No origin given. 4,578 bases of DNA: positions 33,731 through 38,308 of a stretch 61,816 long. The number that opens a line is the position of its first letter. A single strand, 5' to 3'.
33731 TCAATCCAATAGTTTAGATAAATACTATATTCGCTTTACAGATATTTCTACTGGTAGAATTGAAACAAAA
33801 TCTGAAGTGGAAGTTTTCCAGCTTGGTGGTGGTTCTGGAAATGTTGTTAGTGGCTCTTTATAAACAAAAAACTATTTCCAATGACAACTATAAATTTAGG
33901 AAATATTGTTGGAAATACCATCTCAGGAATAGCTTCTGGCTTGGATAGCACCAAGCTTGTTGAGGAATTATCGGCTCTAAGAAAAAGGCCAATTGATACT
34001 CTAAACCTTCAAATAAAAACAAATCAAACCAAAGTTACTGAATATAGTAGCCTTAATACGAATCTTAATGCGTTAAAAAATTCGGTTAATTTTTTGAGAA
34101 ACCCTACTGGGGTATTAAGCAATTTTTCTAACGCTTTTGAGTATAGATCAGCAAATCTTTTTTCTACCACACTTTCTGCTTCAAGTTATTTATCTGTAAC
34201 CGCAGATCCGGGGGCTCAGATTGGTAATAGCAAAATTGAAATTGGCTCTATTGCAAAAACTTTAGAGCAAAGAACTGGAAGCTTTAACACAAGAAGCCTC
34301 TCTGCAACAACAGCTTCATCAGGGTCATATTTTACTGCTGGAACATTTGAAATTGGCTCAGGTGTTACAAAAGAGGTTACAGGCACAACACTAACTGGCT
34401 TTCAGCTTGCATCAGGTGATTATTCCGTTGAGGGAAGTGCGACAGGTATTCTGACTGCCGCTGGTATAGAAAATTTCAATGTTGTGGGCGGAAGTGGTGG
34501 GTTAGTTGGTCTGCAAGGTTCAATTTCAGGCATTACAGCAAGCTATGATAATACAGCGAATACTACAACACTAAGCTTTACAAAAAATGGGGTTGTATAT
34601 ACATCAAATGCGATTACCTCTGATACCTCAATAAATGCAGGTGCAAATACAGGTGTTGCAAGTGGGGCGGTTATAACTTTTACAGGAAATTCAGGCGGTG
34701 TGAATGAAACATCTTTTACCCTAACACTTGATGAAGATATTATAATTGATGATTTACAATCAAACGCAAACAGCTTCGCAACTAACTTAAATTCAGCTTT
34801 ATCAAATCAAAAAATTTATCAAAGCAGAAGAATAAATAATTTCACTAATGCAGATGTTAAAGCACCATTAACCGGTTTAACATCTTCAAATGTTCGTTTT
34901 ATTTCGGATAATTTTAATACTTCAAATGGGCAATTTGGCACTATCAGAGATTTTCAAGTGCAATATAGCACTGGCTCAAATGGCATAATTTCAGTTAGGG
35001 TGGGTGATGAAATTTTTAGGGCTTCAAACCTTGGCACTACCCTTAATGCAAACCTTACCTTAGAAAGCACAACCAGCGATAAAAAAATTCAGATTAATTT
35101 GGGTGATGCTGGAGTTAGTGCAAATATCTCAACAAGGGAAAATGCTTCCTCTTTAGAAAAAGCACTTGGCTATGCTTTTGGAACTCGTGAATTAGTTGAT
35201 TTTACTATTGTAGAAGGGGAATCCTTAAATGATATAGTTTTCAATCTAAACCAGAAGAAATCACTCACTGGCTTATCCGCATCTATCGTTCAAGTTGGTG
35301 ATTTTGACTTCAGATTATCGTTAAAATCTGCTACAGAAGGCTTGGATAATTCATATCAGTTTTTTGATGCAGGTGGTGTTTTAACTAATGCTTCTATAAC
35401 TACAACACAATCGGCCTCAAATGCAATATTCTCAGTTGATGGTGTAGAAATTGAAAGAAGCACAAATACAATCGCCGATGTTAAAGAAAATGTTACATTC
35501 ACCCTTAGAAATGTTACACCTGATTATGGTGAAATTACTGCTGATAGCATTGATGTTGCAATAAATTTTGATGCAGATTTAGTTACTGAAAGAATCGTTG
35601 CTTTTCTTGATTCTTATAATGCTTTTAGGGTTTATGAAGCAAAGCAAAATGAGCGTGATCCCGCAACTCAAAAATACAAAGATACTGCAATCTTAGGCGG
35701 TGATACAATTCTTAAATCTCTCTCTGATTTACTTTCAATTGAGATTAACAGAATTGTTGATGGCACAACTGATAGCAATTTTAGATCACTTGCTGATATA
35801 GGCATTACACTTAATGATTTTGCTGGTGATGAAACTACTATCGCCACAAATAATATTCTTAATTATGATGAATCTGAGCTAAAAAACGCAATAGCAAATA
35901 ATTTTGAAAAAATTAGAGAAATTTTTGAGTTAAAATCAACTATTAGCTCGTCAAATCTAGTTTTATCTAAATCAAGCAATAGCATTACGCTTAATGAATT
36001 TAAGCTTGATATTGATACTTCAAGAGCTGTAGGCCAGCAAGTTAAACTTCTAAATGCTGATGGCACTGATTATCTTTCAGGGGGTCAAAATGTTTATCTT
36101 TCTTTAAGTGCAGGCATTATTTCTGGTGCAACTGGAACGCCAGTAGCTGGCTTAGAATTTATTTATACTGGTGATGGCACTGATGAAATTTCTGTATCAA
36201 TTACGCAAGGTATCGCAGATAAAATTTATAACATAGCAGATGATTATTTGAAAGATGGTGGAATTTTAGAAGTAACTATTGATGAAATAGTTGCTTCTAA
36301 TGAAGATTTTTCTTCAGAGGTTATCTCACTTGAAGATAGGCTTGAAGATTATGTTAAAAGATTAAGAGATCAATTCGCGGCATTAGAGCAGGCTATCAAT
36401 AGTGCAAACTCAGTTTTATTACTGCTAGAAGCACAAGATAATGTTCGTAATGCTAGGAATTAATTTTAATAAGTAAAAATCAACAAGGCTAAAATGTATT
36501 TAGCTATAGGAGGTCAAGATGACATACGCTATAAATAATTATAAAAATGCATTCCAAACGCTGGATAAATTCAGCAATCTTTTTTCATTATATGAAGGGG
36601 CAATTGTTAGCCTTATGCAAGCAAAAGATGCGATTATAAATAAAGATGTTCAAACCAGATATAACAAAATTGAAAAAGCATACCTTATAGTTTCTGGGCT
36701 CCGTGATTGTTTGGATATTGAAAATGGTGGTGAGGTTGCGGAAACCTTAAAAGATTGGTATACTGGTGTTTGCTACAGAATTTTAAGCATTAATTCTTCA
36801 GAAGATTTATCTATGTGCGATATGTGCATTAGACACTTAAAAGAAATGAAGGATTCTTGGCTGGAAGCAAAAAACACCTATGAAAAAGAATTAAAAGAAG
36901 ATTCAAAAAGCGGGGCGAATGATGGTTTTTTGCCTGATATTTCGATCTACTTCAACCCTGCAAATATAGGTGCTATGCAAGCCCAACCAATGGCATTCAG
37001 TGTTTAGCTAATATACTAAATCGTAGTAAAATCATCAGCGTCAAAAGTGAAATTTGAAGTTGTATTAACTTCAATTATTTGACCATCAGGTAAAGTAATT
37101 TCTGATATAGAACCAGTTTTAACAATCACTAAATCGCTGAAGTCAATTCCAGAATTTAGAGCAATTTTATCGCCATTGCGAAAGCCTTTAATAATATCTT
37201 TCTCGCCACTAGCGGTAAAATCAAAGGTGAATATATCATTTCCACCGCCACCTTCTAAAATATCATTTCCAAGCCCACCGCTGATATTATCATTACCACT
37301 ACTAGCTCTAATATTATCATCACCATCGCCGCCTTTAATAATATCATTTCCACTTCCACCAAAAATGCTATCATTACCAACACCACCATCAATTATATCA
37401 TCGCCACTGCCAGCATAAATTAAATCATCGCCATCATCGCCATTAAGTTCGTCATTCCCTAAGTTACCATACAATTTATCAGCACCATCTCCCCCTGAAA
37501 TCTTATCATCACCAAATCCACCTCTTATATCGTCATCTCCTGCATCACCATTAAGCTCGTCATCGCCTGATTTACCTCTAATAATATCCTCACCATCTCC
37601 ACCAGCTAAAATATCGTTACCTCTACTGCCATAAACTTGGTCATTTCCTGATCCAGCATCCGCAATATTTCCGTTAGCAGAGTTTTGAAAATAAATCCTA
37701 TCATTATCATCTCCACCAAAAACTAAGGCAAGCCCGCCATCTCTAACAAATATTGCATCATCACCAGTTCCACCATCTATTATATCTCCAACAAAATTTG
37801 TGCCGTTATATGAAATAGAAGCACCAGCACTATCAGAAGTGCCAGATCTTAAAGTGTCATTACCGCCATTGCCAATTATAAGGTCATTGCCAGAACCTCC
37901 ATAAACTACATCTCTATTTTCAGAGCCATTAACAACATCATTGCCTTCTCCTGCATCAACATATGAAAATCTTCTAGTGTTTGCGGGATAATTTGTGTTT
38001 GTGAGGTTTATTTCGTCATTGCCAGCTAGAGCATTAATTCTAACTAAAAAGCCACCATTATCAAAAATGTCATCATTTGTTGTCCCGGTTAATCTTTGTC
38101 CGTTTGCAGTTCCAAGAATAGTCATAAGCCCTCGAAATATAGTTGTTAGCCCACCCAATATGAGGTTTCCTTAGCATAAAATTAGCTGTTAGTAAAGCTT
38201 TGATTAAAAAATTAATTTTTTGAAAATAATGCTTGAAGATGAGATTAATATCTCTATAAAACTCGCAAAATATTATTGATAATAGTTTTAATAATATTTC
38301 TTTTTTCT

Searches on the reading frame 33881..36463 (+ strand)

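Call 10: search_protein_families(library=pfam, proteins=[window:33881-36463:+], max_evalue=0.01)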
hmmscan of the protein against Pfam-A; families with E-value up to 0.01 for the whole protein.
window:33881-36463:+ (860 aa): 4 families
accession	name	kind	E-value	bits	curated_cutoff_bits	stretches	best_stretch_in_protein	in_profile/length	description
PF07195.17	FliD_C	-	1.5e-35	123.2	25.4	1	512-843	1-235/236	Flagellar hook-associated protein 2 C-terminus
PF02465.23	FliD_N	-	1.2e-14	55.2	24.8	1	19-126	1-95/97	Flagellar hook-associated protein 2 N-terminus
PF07196.18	Flagellin_IN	-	0.0013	19.3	22.7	1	438-485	12-55/55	Flagellin hook IN motif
PF22530.2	Terminase-T7_RNaseH-like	-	0.0017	19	27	0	763-831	4-73/108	Terminase Bacteriophage T7, Ribonuclease H-like domain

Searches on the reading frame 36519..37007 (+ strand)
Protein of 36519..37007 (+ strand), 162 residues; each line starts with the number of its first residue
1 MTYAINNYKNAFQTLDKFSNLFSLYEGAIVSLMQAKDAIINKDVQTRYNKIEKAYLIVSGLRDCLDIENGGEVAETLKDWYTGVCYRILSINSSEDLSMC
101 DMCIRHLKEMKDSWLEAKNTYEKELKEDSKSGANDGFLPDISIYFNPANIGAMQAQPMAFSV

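Call 10: search_protein_families(library=pfam, proteins=[window:36519-37007:+], max_evalue=0.01)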
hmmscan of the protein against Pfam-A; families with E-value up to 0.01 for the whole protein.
window:36519-37007:+ (162 aa): 1 family
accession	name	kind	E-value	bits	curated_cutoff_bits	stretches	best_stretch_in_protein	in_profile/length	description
PF02561.19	FliS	-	1.5e-23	83.7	26.7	1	6-117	2-114/115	Flagellar protein FliS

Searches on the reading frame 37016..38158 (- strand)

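Call 10: search_protein_families(library=pfam, proteins=[window:37016-38158:-], max_evalue=0.01)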
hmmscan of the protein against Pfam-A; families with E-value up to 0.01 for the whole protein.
window:37016-38158:- (380 aa): 1 family
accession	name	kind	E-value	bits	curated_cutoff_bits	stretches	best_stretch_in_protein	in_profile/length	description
PF00353.25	HemolysinCabind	-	4.5e-40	135.6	23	7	168-202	2-36/36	RTX calcium-binding nonapeptide repeat (4 copies)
